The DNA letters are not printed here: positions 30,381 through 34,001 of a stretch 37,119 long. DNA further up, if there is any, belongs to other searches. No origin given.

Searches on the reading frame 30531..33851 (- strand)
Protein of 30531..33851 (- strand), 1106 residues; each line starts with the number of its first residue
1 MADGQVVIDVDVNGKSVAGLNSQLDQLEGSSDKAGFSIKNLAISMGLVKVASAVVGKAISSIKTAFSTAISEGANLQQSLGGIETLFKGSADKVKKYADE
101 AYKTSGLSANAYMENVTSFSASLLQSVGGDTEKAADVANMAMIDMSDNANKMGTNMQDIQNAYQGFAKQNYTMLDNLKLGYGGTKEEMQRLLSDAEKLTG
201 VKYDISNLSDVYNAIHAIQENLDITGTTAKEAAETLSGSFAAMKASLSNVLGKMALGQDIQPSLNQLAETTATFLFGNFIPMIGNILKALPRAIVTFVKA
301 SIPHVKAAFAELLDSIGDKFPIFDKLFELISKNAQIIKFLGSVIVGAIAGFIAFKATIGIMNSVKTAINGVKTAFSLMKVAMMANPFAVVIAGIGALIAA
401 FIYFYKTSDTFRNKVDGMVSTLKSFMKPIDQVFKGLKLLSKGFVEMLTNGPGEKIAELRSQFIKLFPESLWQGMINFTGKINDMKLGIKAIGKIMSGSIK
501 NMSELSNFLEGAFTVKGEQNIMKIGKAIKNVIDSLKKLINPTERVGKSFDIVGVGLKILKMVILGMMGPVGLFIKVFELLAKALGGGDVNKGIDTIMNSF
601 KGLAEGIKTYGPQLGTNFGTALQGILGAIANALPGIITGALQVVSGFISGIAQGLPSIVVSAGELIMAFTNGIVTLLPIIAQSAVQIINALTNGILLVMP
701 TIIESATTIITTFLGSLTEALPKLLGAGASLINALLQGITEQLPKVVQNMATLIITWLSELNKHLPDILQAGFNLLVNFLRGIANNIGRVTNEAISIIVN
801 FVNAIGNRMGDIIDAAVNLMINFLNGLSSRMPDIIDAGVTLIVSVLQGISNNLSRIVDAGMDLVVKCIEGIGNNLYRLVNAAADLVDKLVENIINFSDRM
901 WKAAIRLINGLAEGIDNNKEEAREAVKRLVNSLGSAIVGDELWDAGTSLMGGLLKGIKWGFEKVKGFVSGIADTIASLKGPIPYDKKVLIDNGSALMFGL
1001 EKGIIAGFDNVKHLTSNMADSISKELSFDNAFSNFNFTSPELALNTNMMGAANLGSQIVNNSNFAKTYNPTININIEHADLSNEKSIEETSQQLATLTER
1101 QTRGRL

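Call 64: search_protein_families(library=phrogs, proteins=[window:30531-33851:-], max_evalue=0.00001)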
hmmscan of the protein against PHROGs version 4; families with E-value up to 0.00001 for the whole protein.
window:30531-33851:- (1106 aa): 19 families
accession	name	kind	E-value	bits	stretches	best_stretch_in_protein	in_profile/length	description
phrog_58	-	tail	2.6e-104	351.8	3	19-660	289-832/1544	tail length tape measure protein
phrog_5493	-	tail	8.4e-95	320.1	2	673-1092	657-1078/1102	tail length tape measure protein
phrog_6900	-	tail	3.1e-77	260.9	1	3-217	25-235/235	tail length tape measure protein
phrog_3981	-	tail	4.1e-64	218.7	1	10-651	7-457/584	tail length tape measure protein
phrog_1204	-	tail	2.6e-57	195.6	2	1-773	125-895/1483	tail protein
phrog_4372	-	tail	4.2e-57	194.5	3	717-829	1152-1264/1681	tail length tape measure protein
phrog_991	-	tail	2.2e-51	175.8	1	19-535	231-822/1966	tail length tape measure protein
phrog_1272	-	tail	4.6e-48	164.8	1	209-1097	505-1188/1606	tail length tape measure protein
phrog_24198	-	unknown function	9.6e-47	161.1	3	765-1062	4-293/350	-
phrog_305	-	tail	1.2e-45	157.5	3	939-1060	665-769/1001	tail length tape measure protein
phrog_4200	-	tail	8.9e-26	91.6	2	614-805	347-532/732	tail length tape measure protein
phrog_971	-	lysis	5.9e-20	72.6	1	57-541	189-620/1338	endolysin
phrog_28775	-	tail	3.5e-13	49.4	1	625-786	362-534/1303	tail length tape measure protein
phrog_1686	-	tail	1.3e-12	47.5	0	2-86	61-145/1224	tail length tape measure protein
phrog_4197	-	tail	2.8e-12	46.2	1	85-656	537-1115/1783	tail length tape measure protein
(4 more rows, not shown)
